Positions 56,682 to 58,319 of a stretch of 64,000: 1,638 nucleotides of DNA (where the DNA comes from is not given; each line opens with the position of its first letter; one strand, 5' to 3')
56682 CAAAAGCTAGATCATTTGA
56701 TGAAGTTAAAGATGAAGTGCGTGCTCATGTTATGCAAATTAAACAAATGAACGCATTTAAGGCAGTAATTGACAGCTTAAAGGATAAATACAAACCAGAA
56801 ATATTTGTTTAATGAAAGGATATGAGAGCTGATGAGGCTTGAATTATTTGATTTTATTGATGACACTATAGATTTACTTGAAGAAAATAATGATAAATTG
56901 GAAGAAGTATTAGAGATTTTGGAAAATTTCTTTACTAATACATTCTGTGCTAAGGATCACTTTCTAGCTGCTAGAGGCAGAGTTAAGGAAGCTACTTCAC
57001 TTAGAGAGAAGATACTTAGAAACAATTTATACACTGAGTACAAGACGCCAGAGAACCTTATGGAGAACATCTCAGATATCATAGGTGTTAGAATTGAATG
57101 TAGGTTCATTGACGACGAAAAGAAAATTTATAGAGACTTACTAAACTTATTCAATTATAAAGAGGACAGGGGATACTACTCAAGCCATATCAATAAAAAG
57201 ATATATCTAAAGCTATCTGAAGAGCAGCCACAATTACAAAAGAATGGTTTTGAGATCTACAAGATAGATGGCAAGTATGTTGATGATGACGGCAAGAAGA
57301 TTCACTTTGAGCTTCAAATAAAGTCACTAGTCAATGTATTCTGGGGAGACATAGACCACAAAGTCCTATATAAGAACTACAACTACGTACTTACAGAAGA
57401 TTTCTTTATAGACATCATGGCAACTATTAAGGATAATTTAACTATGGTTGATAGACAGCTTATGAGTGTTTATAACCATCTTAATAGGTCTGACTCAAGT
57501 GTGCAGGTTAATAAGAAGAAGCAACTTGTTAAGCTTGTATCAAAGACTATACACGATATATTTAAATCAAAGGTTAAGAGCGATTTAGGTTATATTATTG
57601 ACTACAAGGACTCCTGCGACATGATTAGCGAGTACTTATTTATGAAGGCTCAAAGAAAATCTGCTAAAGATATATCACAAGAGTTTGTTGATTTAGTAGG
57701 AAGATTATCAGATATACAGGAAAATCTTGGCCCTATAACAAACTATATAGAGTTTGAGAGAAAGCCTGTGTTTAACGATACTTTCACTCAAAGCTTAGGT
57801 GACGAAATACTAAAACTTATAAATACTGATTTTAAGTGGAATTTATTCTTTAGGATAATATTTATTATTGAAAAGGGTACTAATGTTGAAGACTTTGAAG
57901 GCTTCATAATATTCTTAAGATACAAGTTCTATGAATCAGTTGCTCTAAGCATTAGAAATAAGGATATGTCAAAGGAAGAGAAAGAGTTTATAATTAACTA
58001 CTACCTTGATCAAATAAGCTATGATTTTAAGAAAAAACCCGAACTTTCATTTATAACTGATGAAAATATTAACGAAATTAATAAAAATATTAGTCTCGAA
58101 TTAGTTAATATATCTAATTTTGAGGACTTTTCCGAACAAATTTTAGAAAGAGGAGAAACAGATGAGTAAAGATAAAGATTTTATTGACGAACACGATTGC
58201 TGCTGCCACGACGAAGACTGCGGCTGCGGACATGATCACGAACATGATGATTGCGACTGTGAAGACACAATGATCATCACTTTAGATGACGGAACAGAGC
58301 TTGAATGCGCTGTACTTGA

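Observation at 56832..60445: Five-gene operon of a long RelA/SpoT-synthetase-domain protein, a metal-rich DUF1292 protein, a TIGR01212 radical SAM enzyme, a small P-loop protein and a hypothetical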

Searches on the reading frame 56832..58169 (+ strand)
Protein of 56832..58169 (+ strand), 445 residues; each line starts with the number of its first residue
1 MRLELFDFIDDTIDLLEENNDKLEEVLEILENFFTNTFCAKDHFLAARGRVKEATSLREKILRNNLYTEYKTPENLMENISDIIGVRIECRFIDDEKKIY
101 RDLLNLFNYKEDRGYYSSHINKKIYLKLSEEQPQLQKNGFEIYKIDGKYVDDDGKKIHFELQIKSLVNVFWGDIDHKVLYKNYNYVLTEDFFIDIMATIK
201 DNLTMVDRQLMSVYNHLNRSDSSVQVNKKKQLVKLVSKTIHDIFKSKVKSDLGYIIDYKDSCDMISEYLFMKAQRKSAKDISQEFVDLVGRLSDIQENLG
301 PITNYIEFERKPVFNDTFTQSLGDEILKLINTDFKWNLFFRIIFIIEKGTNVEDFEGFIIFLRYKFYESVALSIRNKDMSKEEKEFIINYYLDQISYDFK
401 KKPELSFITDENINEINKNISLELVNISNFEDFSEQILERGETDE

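Call 3: search_protein_families(library=pfam, proteins=[window:56832-58169:+], max_evalue=0.1)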
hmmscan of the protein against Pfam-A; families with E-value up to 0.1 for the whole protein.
window:56832-58169:+ (445 aa): 1 family
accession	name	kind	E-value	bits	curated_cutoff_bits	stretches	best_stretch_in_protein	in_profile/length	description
PF04607.23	RelA_SpoT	-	3.9e-14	53.3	27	1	49-183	1-111/113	Region found in RelA / SpoT proteins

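Call 4: search_protein_families(library=ncbifam, proteins=[window:56832-58169:+], max_evalue=0.1)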
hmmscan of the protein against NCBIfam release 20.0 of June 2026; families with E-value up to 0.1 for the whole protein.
window:56832-58169:+ (445 aa): 2 families
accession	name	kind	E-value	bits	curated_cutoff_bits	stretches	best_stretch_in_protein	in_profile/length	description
NF053588.1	GTPPhKinYjbM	equivalog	1.9e-10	40.8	320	1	48-188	41-164/201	GTP diphosphokinase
NF033932.1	LapB_rpt_80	domain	0.081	13.2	45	0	174-204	36-66/83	LapB repeat-containing protein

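Call 5: find_homologous_proteins(query=window:56832-58169:+, max_evalue=0.001)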
Query window:56832-58169:+ (445 aa): 1449 proteins with E <= 0.001 among 7914 candidates; the best 120 are listed.
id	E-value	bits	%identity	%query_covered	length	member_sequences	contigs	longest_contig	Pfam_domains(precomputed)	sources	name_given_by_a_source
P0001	4.9e-275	930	95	100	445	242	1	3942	PF04607.24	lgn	-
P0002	2.3e-171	589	63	99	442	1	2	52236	PF04607.24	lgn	-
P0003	6.4e-150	518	56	98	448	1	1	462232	PF04607.24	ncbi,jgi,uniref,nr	ncbi:(p)ppGpp synthetase [Tissierella sp.]|uniref:GTP pyrophosphokinase n=1 Tax=Tissierella sp. TaxI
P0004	1.9e-149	517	55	98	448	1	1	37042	PF04607.24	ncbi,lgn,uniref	ncbi:(p)ppGpp synthetase [Tissierella praeacuta]|uniref:GTP pyrophosphokinase n=1 Tax=Tissierella pr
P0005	3.1e-149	516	56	98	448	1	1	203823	PF04607.24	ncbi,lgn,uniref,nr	ncbi:RelA/SpoT family protein [Tissierella praeacuta]|uniref:GTP pyrophosphokinase n=1 Tax=Tissierel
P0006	3.1e-149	516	56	98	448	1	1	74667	PF04607.24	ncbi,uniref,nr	ncbi:GTP pyrophosphokinase [Tissierella praeacuta]|uniref:GTP pyrophosphokinase n=1 Tax=Tissierella 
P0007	4.3e-149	515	56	98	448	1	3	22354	PF04607.24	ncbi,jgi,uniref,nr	ncbi:MAG TPA: (p)ppGpp synthetase [Tissierella sp.]|uniref:GTP pyrophosphokinase n=1 Tax=Tissierella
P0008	4.7e-149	515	56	98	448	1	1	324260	PF04607.24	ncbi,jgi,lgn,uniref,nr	ncbi:GTP pyrophosphokinase [Tissierella praeacuta]|uniref:GTP pyrophosphokinase n=1 Tax=Tissierella 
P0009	4.3e-148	512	55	98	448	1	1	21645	PF04607.24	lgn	-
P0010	7.9e-148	511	55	98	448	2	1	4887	PF04607.24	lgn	-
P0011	7.9e-148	511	55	98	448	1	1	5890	PF04607.24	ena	-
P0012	9.1e-148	511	54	98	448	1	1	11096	PF04607.24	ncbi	-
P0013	5.0e-147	509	55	98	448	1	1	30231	PF04607.24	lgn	-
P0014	5.7e-147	508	55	98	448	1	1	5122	PF04607.24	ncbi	-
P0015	4.7e-146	505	54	99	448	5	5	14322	PF04607.24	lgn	-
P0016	2.9e-145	503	55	97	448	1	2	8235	PF04607.24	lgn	-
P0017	3.1e-145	503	55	98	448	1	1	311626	PF04607.24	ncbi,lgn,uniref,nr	ncbi:(p)ppGpp synthetase [Tissierella sp. MSJ-40]|uniref:(P)ppGpp synthetase n=1 Tax=Tissierella sim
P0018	3.1e-145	503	54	98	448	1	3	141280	PF04607.24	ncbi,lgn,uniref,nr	ncbi:(p)ppGpp synthetase [Tissierella carlieri]|uniref:(P)ppGpp synthetase n=1 Tax=Tissierella carli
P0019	3.5e-145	503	54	97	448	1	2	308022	PF04607.24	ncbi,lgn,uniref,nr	ncbi:(p)ppGpp synthetase [Tissierella sp.]|uniref:GTP pyrophosphokinase n=1 Tax=Tissierella sp. TaxI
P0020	3.9e-145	502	54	98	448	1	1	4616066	PF04607.24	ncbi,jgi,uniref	ncbi:GTP pyrophosphokinase family protein [Tissierella carlieri]|jgi:ppGpp synthetase/RelA/SpoT-type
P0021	7.1e-145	502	54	98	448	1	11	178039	PF04607.24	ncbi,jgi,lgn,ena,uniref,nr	ncbi:hypothetical protein CIW83_12355 [Tissierella sp. P1]|uniref:GTP pyrophosphokinase n=1 Tax=uncl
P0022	1.8e-144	500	54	98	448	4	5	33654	PF04607.24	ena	-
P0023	2.8e-144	500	54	98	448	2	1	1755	PF04607.24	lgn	-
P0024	5.0e-144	499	55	98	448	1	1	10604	PF04607.24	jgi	jgi:ppGpp synthetase/RelA/SpoT-type nucleotidyltranferase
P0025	6.2e-144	498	55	97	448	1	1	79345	PF04607.24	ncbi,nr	ncbi:MAG: (p)ppGpp synthetase [Tissierellia bacterium]|nr:(p)ppGpp synthetase [Tissierellia bacteriu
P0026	6.4e-144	498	53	98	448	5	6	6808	PF04607.24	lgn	-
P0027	8.5e-144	498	53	98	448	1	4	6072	PF04607.24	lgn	-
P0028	1.4e-143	497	55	97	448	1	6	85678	PF04607.24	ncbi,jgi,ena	-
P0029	2.7e-143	496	53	98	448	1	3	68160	PF04607.24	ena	-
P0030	2.9e-143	496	55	92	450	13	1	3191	PF04607.24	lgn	-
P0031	5.8e-143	495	54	98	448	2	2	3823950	PF04607.24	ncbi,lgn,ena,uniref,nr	ncbi:(p)ppGpp synthetase [Tissierella pigra]|uniref:(P)ppGpp synthetase n=1 Tax=Tissierella pigra Ta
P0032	1.2e-142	494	55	97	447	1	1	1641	PF04607.24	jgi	-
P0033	1.8e-142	494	54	97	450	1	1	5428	PF04607.24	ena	-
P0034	3.1e-142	493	53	98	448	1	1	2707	PF04607.24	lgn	-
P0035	3.2e-142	493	54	97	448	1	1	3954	PF04607.24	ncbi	-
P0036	4.5e-142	492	55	97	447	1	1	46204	PF04607.24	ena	-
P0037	6.5e-142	492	54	97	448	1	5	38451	PF04607.24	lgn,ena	-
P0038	7.3e-142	492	54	98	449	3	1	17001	PF04607.24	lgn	-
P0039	8.0e-142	492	54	97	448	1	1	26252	PF04607.24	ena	-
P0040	8.4e-142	491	54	98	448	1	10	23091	PF04607.24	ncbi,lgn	-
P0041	1.1e-141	491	54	98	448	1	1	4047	PF04607.24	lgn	-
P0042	2.5e-141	490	53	98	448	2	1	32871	PF04607.24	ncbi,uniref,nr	ncbi:GTP pyrophosphokinase [Tissierella creatinophila]|uniref:RelA/SpoT domain-containing protein n=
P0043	3.1e-141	490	54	98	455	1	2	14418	PF04607.24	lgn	-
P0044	3.3e-141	490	54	98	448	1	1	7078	PF04607.24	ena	-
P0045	3.4e-141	489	53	98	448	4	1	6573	PF04607.24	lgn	-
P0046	3.7e-141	489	54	97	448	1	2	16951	PF04607.24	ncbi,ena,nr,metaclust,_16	ncbi:MAG: (p)ppGpp synthetase [Tissierellia bacterium]|nr:(p)ppGpp synthetase [Tissierellia bacteriu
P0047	4.0e-141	489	53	98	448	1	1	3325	PF04607.24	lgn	-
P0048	4.6e-141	489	53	97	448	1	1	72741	PF04607.24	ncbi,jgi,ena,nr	ncbi:MAG: (p)ppGpp synthetase [Tissierellaceae bacterium]|nr:(p)ppGpp synthetase [Tissierellaceae ba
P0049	6.9e-141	488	55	99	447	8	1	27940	PF04607.24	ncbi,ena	-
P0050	7.6e-141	488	52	97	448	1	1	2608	PF04607.24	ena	-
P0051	9.0e-141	488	54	98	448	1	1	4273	PF04607.24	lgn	-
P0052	1.3e-140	488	53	97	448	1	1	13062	PF04607.24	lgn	-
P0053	1.3e-140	488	55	92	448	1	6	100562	PF04607.24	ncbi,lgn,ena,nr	ncbi:MAG: (p)ppGpp synthetase [Tissierellia bacterium]|nr:(p)ppGpp synthetase [Tissierellia bacteriu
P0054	1.4e-140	487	53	98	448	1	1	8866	PF04607.24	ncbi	-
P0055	1.5e-140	487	54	98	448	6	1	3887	PF04607.24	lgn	-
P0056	3.1e-140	486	53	97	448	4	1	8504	PF04607.24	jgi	jgi:ppGpp synthetase/RelA/SpoT-type nucleotidyltranferase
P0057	5.0e-140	486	52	100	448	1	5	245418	PF04607.24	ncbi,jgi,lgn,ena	-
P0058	5.5e-140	485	54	97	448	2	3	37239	PF04607.24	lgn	-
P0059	6.9e-140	485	54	97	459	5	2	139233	PF04607.24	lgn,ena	-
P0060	1.2e-139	484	55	97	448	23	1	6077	PF04607.24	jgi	jgi:ppGpp synthetase/RelA/SpoT-type nucleotidyltranferase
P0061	1.4e-139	484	53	98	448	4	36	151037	PF04607.24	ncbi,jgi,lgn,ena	ncbi:MAG TPA: (p)ppGpp synthetase [Tissierellaceae bacterium]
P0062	2.1e-139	484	53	98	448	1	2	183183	PF04607.24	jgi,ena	jgi:ppGpp synthetase/RelA/SpoT-type nucleotidyltranferase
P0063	2.1e-139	484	53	98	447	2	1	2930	PF04607.24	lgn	-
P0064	2.1e-139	484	53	97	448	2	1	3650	PF04607.24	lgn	-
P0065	2.7e-139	483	53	98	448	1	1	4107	PF04607.24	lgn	-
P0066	2.8e-139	483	53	97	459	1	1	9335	PF04607.24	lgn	-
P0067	3.0e-139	483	53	99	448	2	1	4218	PF04607.24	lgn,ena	-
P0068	3.0e-139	483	55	98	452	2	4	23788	PF04607.24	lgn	-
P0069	3.4e-139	483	52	99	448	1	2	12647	PF04607.24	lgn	-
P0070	3.5e-139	483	54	97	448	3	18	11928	PF04607.24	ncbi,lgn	-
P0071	3.5e-139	483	54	98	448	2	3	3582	PF04607.24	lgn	-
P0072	4.7e-139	482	53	97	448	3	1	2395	PF04607.24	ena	-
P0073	5.0e-139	482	53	97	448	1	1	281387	PF04607.24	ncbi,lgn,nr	ncbi:MAG: (p)ppGpp synthetase [Tissierellaceae bacterium]|nr:(p)ppGpp synthetase [Tissierellaceae ba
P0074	5.0e-139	482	53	98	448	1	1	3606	PF04607.24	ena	-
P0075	6.1e-139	482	53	98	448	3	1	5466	PF04607.24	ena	-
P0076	6.5e-139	482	53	97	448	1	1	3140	PF04607.24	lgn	-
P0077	9.4e-139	481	53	97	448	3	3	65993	PF04607.24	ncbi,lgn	ncbi:GTP pyrophosphokinase [Tissierellaceae bacterium HCP3S3_D8]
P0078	9.9e-139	481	53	98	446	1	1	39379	PF04607.24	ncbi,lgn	-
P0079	1.1e-138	481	52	99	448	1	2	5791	PF04607.24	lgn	-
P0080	1.3e-138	481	53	98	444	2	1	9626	PF04607.24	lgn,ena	-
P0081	1.4e-138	481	53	98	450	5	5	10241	PF04607.24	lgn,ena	-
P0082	1.4e-138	481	54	97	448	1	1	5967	PF04607.24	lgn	-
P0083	1.8e-138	480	51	99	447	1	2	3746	PF04607.24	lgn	-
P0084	1.8e-138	480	53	97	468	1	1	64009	PF04607.24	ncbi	-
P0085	1.9e-138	480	53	98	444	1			PF04607.24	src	-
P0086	2.7e-138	480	53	98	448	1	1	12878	PF04607.24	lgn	-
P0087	3.2e-138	480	53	99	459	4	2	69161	PF04607.24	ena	-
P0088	4.3e-138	479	54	97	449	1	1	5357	PF04607.24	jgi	-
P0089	4.4e-138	479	53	98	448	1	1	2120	PF04607.24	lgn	-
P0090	5.0e-138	479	52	97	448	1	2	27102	PF04607.24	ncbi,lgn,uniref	ncbi:MAG: GTP pyrophosphokinase [Tissierella sp.]|uniref:GTP pyrophosphokinase n=1 Tax=Tissierella s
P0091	5.0e-138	479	51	98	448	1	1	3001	PF04607.24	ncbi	-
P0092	7.8e-138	478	53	97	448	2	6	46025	PF04607.24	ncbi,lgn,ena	-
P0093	8.5e-138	478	52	98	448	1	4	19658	PF04607.24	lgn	-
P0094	9.8e-138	478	53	98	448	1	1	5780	PF04607.24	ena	-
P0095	1.2e-137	478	53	99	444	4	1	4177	PF04607.24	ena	-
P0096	1.4e-137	478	54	98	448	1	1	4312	PF04607.24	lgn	-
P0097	1.6e-137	477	53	99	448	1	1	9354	PF04607.24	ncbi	-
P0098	1.7e-137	477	53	99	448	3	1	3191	PF04607.24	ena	-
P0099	1.7e-137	477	52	98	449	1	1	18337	PF04607.24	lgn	-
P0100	1.7e-137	477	54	95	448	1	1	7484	PF04607.24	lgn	-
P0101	2.1e-137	477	53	98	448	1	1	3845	PF04607.24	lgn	-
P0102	2.6e-137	477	53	97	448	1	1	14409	PF04607.24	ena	-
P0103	2.6e-137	477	52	97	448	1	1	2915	PF04607.24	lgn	-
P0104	3.2e-137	476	53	97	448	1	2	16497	PF04607.24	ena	-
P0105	6.8e-137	475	52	98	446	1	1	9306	PF04607.24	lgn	-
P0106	7.7e-137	475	52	97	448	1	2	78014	PF04607.24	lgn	-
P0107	7.8e-137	475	52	98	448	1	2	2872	PF04607.24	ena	-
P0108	1.0e-136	475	53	97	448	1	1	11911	PF04607.24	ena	-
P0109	1.3e-136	474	53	97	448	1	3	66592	PF04607.24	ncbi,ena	-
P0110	1.4e-136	474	53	92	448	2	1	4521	PF04607.24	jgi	-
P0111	1.5e-136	474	53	98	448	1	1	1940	PF04607.24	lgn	-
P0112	2.3e-136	474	52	98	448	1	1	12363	PF04607.24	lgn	-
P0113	8.0e-136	472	53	98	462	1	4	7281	PF04607.24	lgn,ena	-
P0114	9.2e-136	472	51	98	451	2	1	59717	PF04607.24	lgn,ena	-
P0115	1.2e-135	471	52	98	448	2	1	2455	PF04607.24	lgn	-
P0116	1.9e-135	471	52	97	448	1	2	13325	PF04607.24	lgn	-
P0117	2.0e-135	470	52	95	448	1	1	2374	PF04607.24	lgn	-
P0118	2.3e-135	470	51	97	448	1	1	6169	PF04607.24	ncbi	-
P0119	2.6e-135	470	52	97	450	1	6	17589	PF04607.24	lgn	-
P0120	3.1e-135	470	50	100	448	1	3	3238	PF04607.24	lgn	-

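Call 6: search_solved_structures(query=window:56832-58169:+, max_evalue=1, show_alignments=3)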
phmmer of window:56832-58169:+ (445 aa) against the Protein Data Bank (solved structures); distinct sequences matched with E-value up to 1: 10.
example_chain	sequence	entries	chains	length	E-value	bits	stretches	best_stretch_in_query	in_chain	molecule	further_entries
6ewz_A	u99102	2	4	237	2.6e-07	33.5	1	24-218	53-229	GTP pyrophosphokinase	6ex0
6fgj_A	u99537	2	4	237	4.2e-07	32.8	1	24-217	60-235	GTP pyrophosphokinase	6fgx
3l9d_A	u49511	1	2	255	7.1e-07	32.1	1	47-196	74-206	Putative GTP pyrophosphokinase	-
2be3_A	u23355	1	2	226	2.8e-06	30.1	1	47-182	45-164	GTP pyrophosphokinase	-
5f2v_V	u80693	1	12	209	7.2e-06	28.8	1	47-195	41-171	GTP pyrophosphokinase YjbM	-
5dec_A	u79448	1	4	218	7.9e-06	28.6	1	47-194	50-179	GTP pyrophosphokinase YjbM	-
5ded_D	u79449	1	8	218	8.2e-06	28.6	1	47-194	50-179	GTP pyrophosphokinase YjbM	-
6fgk_A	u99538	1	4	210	1e-05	28.2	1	47-186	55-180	GTP pyrophosphokinase YwaC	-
9yft_FA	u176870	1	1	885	0.33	13.4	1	155-216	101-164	Gp53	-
1y9i_A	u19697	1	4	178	0.86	12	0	344-428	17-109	low temperature requirement C protein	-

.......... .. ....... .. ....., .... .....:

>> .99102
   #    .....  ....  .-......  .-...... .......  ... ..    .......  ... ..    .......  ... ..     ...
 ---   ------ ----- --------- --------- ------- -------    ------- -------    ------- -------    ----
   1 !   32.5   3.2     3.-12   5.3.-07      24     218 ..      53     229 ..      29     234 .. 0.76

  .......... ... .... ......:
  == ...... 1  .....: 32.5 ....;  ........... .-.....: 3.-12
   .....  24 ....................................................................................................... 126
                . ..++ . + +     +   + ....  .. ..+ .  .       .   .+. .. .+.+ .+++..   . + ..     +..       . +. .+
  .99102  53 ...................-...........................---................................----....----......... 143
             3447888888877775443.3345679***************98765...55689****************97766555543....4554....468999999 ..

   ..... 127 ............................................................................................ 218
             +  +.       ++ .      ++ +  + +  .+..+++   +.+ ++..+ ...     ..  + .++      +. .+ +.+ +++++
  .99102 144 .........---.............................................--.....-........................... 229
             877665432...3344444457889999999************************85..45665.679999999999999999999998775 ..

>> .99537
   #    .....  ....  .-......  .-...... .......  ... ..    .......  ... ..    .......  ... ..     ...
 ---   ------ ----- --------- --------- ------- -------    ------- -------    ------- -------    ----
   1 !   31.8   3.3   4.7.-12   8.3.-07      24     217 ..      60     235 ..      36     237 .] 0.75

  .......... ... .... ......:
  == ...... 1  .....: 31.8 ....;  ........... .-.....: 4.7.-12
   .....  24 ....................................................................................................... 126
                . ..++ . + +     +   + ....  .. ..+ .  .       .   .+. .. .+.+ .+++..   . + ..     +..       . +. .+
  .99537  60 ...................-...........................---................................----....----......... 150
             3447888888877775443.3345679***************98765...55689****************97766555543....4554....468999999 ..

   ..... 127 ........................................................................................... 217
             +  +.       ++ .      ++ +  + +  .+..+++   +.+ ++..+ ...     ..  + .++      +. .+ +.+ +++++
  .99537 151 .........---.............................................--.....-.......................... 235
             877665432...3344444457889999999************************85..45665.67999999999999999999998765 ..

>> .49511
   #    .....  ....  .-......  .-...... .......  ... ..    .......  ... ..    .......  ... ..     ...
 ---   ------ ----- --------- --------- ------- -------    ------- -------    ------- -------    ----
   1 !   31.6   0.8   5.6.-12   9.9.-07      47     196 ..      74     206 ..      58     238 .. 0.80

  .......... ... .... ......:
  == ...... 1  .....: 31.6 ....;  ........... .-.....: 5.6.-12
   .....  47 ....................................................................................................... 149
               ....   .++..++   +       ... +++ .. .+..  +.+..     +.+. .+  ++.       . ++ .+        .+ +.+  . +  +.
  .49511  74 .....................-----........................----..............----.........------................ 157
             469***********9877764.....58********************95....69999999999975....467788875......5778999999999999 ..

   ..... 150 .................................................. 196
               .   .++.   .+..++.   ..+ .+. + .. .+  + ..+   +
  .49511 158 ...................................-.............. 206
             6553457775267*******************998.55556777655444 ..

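Call 8: find_encoding_contigs(protein=P0003, flank=8000, max_places=2)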
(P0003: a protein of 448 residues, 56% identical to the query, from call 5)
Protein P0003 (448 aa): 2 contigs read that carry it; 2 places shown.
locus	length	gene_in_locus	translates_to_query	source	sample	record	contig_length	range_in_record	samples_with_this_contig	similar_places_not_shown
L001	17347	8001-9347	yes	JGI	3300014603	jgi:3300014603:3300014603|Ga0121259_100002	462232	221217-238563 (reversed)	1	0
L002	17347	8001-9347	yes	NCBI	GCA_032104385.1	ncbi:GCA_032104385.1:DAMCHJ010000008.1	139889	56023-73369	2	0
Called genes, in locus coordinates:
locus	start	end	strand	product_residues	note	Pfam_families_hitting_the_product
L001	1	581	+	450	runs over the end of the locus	PF01554:MatE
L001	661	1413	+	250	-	PF01643:Acyl-ACP_TE, PF13279:4HBT_2 (faint), PF20791:Acyl-ACP_TE_C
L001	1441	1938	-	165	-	-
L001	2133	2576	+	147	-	PF02142:MGS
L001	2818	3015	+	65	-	PF00313:CSD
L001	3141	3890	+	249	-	PF13145:Rotamase_2, PF13616:Rotamase_3, PF00639:Rotamase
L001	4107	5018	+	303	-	PF03116:NQR2_RnfD_RnfE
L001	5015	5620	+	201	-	PF04205:FMN_bind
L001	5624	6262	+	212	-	PF02508:Rnf-Nqr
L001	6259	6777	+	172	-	-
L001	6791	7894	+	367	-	PF00111:Fer2, PF00970:FAD_binding_6, PF00175:NAD_binding_1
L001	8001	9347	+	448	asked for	PF04607:RelA_SpoT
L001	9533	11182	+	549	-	PF13687:DUF4153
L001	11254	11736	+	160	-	PF01625:PMSR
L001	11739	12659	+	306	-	PF04055:Radical_SAM, PF13186:SPASM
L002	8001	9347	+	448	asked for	PF04607:RelA_SpoT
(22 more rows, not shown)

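Call 9: find_encoding_contigs(protein=P0002, flank=8000, max_places=2)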
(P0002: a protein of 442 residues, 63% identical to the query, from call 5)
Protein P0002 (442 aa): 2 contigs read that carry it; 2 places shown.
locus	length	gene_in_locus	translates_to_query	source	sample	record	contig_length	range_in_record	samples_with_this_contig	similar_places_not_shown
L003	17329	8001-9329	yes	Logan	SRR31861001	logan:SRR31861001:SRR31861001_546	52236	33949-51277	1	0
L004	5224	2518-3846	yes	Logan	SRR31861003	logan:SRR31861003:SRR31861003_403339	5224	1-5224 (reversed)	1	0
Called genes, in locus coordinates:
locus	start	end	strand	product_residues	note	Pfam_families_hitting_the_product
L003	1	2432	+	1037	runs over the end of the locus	PF00133:tRNA-synt_1, PF09334:tRNA-synt_1g, PF08264:Anticodon_1, PF19302:DUF5915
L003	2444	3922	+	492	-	PF00395:SLH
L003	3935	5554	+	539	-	PF06418:CTP_synth_N, PF00117:GATase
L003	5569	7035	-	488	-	PF01935:DUF87, PF05872:HerA_C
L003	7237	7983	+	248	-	PF13145:Rotamase_2, PF13616:Rotamase_3, PF00639:Rotamase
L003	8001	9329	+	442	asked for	PF04607:RelA_SpoT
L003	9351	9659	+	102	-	PF06949:DUF1292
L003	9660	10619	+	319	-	PF04055:Radical_SAM, PF16199:Radical_SAM_C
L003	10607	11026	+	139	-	-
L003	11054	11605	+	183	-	PF20353:DUF6648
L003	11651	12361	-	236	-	-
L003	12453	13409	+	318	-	PF01479:S4 (weak), PF00849:PseudoU_synth_2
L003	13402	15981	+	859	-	PF12705:PDDEXK_1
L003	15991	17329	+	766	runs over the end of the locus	?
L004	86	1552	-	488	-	PF01935:DUF87, PF05872:HerA_C, PF12846:AAA_10 (faint)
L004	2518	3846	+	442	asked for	PF04607:RelA_SpoT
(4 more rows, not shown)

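Call 16: search_protein_representatives(protein=window:56832-58169:+)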
Query: 445 residues. Proteins with E-value up to 0.001 (for the whole library): 579; up to 1e-10: 292; up to 1e-30: 134. The best 150 are listed.
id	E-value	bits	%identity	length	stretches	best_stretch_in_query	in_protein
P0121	5.3e-133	460.8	53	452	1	1-433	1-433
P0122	1.8e-113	396.4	46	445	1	1-436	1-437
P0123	9.9e-110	384.1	43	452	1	1-435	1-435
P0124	1.6e-109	383.4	44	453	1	1-439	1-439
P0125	1.9e-107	376.6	99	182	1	264-445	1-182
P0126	2.5e-105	369.6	42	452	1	1-436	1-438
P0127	3.5e-102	359.3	42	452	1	1-434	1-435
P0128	2.3e-99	350.0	44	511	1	1-433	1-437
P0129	1.9e-98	346.9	42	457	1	1-429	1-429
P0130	4.6e-92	325.9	42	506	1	1-418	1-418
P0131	4.5e-88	312.8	39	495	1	1-423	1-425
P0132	1.5e-87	311.1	41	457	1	4-437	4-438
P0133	1.5e-87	311.1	42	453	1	5-432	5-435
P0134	1.8e-87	310.8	46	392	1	73-435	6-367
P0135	3.0e-86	306.8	39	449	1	1-434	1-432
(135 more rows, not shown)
